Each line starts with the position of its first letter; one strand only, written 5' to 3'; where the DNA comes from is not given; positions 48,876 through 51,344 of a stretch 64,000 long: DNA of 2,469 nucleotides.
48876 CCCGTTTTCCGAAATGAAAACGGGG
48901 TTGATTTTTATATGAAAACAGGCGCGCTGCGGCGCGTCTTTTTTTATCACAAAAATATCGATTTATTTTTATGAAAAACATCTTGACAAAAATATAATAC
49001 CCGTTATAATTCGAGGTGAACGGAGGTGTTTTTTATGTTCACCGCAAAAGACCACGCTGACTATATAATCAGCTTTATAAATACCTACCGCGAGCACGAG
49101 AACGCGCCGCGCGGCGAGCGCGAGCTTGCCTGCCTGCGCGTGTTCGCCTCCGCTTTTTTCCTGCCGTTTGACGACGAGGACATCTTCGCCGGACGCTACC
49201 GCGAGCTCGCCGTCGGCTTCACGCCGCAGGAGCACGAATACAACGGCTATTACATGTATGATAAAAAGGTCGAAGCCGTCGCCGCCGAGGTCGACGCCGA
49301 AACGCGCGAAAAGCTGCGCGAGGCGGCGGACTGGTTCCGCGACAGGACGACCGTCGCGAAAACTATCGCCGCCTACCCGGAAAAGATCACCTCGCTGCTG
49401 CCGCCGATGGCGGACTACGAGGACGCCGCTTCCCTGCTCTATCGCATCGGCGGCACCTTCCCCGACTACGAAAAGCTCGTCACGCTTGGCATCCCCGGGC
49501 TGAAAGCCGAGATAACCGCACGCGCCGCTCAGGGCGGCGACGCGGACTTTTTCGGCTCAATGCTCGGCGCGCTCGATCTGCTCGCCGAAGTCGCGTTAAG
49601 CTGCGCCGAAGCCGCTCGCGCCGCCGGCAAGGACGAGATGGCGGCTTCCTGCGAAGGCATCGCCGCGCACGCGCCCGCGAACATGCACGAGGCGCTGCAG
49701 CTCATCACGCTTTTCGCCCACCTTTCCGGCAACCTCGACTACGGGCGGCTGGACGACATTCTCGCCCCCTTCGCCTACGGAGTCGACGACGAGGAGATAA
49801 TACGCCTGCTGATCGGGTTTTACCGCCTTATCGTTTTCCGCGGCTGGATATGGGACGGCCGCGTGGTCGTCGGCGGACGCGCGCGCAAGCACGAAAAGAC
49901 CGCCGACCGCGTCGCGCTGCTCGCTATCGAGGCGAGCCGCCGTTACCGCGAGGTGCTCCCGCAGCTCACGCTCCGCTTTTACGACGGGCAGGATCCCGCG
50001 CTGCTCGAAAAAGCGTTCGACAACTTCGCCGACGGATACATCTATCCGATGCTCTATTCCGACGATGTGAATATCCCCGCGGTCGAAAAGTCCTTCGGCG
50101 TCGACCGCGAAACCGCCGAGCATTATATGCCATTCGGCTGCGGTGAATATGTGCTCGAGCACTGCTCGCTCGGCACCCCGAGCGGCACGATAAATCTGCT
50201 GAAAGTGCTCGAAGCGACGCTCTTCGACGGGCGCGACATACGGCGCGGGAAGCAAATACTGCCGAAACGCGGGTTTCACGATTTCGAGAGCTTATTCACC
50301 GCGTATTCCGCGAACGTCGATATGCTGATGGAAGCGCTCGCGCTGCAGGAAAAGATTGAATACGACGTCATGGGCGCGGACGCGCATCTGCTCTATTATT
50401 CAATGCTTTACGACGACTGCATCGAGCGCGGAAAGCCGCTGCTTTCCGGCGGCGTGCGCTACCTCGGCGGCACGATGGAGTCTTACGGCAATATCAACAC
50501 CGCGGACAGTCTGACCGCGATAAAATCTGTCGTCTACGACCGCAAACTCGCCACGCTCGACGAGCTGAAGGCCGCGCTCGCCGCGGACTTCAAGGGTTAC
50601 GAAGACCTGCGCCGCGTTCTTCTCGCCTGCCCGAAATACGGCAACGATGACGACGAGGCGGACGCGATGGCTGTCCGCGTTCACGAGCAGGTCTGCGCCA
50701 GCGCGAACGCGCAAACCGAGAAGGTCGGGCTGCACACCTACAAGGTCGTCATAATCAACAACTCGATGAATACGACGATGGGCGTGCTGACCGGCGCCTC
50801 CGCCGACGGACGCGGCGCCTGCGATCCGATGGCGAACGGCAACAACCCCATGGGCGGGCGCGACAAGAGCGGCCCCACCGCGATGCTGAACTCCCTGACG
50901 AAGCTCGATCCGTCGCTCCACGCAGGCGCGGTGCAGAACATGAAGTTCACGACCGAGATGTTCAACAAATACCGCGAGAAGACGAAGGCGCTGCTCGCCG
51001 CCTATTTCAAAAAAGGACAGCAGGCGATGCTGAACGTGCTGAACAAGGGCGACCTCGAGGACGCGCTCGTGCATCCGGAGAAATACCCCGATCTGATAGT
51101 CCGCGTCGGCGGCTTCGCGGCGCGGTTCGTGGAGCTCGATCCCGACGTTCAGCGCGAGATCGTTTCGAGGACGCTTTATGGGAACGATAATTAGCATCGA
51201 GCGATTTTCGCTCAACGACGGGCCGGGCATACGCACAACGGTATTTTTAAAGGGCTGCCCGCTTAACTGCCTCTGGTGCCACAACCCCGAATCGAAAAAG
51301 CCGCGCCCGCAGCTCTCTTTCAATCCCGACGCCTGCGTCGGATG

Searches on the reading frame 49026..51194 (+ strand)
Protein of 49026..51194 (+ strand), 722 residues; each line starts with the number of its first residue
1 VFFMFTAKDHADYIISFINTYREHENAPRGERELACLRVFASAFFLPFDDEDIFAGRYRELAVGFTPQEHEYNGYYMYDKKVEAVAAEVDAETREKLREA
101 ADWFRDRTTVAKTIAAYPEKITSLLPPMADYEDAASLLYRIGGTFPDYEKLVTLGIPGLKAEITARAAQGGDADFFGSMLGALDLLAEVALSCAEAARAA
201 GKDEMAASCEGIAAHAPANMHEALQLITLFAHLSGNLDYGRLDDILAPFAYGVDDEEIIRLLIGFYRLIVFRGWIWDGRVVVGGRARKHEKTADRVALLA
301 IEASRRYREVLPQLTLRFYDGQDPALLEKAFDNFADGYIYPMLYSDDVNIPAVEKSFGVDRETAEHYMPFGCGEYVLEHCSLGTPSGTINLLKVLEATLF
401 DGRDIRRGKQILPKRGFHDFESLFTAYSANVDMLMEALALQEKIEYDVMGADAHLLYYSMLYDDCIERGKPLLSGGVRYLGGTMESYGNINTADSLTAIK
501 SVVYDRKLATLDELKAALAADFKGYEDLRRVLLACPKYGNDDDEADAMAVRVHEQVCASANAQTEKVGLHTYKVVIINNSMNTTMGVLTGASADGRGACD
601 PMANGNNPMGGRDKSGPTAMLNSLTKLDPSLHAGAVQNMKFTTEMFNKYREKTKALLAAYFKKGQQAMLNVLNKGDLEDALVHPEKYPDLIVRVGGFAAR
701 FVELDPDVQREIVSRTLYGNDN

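Call 58: search_protein_families(library=pfam, proteins=[window:49026-51194:+], max_evalue=0.001)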
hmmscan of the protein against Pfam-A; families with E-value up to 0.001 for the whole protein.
window:49026-51194:+ (722 aa): 2 families
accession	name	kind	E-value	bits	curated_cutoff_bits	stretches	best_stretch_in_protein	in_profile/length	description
PF02901.20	PFL-like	-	4.6e-84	283.7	24.3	1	17-580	29-641/647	Pyruvate formate lyase-like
PF01228.26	Gly_radical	-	5.7e-25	88.3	22.2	1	603-702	2-106/106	Glycine radical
